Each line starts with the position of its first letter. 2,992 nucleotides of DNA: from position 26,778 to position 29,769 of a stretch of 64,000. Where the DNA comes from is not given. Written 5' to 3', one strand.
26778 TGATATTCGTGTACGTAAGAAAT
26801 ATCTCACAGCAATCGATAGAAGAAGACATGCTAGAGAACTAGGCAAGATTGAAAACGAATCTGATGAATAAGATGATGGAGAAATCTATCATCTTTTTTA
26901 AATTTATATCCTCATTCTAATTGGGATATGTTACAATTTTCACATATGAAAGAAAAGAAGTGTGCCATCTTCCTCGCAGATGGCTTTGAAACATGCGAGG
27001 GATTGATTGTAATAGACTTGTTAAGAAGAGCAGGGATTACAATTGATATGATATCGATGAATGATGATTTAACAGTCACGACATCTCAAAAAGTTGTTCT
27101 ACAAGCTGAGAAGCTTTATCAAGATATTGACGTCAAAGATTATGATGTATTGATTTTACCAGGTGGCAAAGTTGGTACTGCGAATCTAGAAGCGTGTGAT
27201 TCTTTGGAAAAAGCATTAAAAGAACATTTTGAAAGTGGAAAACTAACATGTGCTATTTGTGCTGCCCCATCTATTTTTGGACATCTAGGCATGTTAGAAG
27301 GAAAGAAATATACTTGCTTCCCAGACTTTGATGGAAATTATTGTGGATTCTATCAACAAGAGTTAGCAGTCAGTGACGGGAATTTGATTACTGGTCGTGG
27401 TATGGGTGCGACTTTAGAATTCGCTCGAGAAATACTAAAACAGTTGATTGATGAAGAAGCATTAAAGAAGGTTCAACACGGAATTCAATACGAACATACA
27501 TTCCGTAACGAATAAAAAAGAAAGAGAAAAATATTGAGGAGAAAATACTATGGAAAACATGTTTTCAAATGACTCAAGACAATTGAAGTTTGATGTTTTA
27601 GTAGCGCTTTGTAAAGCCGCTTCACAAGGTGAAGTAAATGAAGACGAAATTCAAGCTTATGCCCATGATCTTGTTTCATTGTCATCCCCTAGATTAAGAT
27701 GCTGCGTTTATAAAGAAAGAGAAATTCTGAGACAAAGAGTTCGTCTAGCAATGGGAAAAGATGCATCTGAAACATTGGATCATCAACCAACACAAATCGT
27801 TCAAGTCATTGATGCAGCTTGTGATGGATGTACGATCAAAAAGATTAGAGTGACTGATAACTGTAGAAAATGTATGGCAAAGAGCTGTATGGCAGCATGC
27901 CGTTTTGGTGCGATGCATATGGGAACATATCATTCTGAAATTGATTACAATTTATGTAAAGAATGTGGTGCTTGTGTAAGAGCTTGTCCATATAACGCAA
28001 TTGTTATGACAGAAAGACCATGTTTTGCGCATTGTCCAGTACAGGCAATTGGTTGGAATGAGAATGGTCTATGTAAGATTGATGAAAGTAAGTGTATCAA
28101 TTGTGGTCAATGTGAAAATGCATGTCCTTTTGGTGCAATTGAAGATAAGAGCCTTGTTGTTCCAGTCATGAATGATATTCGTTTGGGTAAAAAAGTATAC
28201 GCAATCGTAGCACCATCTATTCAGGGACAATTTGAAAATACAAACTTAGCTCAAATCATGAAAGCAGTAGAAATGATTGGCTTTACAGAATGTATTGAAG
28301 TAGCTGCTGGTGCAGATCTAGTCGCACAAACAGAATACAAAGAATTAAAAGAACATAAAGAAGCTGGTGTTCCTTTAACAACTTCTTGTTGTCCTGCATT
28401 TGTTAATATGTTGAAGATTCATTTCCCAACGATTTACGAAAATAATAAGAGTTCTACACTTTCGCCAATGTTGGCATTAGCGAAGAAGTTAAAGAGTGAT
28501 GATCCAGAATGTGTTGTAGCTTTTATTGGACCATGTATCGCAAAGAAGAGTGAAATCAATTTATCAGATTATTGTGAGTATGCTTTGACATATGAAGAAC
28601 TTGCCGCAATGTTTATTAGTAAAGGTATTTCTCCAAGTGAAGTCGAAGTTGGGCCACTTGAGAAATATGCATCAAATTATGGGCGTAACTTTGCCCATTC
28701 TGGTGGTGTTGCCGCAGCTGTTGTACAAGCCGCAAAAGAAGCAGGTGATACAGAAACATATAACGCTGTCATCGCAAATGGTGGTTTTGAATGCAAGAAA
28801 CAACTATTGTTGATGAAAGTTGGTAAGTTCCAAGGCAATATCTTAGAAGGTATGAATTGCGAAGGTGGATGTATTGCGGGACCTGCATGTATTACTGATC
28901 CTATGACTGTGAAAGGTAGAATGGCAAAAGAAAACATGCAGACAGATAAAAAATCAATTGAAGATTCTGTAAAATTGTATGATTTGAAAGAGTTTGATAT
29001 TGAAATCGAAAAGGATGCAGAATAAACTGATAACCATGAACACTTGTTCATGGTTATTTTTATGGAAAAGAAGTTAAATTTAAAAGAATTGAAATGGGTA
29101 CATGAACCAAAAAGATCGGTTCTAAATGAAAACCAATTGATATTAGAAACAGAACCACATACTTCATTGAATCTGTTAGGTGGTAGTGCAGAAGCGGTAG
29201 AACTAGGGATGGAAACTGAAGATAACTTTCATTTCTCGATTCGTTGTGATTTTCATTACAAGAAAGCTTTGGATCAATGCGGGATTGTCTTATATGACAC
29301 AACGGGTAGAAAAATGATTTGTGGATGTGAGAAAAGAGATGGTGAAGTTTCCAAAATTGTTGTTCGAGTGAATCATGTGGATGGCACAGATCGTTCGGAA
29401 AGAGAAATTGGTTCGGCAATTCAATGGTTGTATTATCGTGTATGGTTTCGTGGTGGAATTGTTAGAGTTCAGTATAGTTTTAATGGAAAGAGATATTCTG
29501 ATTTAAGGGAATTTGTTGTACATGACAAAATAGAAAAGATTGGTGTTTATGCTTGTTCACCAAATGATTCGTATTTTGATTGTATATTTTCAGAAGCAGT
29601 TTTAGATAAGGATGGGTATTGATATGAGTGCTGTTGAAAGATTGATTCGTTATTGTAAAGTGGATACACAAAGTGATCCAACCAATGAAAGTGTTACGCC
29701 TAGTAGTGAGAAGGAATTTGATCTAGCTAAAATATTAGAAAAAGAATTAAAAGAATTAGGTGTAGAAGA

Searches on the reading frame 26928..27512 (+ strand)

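Call 47: search_protein_families(library=pfam, proteins=[window:26928-27512:+], max_evalue=0.001)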
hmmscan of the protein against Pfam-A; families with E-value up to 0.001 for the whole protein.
window:26928-27512:+ (195 aa): 3 families
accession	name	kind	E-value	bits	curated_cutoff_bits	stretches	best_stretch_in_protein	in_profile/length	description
PF01965.30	DJ-1_PfpI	-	3.5e-37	128.2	26.6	1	10-172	1-165/165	DJ-1/PfpI family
PF07685.20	GATase_3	-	1e-05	25.7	27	1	60-118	28-89/196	CobB/CobQ-like glutamine amidotransferase domain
PF07275.16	ArdA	-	8.1e-05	23.7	27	1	36-190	16-135/155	Antirestriction protein (ArdA)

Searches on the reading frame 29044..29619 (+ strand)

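Call 47: search_protein_families(library=pfam, proteins=[window:29044-29619:+], max_evalue=0.001)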
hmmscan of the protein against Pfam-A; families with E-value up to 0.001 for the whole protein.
window:29044-29619:+ (192 aa): 2 families
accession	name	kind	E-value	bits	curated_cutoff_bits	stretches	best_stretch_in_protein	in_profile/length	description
PF07081.18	DUF1349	-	4.7e-18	65.9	32.4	1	18-185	1-174/179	Protein of unknown function (DUF1349)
PF17851.8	GH43_C2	-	1.4e-05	25.3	22.7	1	15-156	12-158/203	Beta xylosidase C-terminal Concanavalin A-like domain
